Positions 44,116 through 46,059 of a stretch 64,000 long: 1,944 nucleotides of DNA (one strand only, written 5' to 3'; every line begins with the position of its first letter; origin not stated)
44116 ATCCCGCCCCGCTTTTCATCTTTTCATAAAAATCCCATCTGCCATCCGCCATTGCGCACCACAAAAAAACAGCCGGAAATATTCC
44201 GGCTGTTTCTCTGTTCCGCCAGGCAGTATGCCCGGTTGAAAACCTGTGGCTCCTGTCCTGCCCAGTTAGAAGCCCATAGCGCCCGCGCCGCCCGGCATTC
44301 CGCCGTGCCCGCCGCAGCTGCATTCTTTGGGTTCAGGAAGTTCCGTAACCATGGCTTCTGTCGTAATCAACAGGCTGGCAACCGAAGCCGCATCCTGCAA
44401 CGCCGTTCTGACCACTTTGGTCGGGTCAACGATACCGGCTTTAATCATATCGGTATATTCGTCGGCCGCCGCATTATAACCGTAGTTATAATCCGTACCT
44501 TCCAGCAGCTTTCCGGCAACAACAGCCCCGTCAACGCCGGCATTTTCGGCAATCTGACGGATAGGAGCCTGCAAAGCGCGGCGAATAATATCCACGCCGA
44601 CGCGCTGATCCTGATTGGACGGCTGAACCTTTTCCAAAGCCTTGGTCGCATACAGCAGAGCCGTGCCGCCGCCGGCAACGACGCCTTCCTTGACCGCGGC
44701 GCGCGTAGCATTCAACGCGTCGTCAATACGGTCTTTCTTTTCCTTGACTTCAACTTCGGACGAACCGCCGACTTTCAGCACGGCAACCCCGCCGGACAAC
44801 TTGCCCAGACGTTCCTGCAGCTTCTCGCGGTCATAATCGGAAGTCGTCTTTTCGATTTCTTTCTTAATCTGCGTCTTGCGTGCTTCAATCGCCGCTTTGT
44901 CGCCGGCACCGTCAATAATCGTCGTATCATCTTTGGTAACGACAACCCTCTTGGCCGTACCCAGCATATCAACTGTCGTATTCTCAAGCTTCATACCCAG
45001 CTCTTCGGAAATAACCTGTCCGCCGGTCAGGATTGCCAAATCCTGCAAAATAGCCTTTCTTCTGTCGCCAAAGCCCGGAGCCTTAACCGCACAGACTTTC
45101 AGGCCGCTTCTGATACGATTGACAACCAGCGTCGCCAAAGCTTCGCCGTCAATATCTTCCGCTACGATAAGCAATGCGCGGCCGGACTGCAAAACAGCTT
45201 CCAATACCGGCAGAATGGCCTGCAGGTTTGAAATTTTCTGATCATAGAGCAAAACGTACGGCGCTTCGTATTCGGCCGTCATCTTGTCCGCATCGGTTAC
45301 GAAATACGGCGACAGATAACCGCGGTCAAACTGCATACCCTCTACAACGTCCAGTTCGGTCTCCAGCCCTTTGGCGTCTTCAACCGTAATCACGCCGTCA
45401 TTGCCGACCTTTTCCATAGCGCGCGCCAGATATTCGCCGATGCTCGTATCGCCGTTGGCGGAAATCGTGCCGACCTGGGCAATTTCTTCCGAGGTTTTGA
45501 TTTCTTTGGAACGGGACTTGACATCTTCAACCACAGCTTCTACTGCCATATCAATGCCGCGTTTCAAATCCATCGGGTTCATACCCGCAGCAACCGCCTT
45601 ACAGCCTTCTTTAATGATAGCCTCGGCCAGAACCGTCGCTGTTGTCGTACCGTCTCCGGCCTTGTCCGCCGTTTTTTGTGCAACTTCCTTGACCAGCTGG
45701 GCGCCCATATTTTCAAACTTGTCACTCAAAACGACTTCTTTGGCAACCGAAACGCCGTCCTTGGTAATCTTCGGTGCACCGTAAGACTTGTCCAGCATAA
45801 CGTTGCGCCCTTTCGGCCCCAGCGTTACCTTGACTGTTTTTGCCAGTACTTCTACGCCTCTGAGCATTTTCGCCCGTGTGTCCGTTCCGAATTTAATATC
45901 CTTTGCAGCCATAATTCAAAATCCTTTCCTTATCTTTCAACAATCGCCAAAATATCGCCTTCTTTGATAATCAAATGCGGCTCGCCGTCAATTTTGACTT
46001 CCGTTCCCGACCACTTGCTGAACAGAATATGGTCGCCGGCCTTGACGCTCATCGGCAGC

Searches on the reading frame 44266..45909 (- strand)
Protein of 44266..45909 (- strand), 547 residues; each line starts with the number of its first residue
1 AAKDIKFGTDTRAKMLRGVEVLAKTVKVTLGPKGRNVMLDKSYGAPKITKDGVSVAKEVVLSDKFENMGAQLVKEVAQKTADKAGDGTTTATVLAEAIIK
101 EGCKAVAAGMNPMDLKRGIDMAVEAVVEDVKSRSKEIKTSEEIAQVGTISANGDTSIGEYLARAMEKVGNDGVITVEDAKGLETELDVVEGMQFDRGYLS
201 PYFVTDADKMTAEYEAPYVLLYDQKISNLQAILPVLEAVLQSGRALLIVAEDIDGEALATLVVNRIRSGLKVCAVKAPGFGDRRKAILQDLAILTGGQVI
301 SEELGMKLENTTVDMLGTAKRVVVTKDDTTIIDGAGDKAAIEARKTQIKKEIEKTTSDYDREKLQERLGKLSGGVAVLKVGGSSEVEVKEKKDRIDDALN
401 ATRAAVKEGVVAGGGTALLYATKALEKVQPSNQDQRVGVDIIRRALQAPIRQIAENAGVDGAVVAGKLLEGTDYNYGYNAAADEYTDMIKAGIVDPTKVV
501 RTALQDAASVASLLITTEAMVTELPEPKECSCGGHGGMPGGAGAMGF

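Call 62: search_protein_families(library=pfam, proteins=[window:44266-45909:-], max_evalue=0.0001)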
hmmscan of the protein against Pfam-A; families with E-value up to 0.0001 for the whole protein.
window:44266-45909:- (547 aa): 1 family
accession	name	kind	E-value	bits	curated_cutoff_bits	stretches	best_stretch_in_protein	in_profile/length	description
PF00118.29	Cpn60_TCP1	-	3.2e-79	267.3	34.3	1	22-522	1-487/490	TCP-1/cpn60 chaperonin family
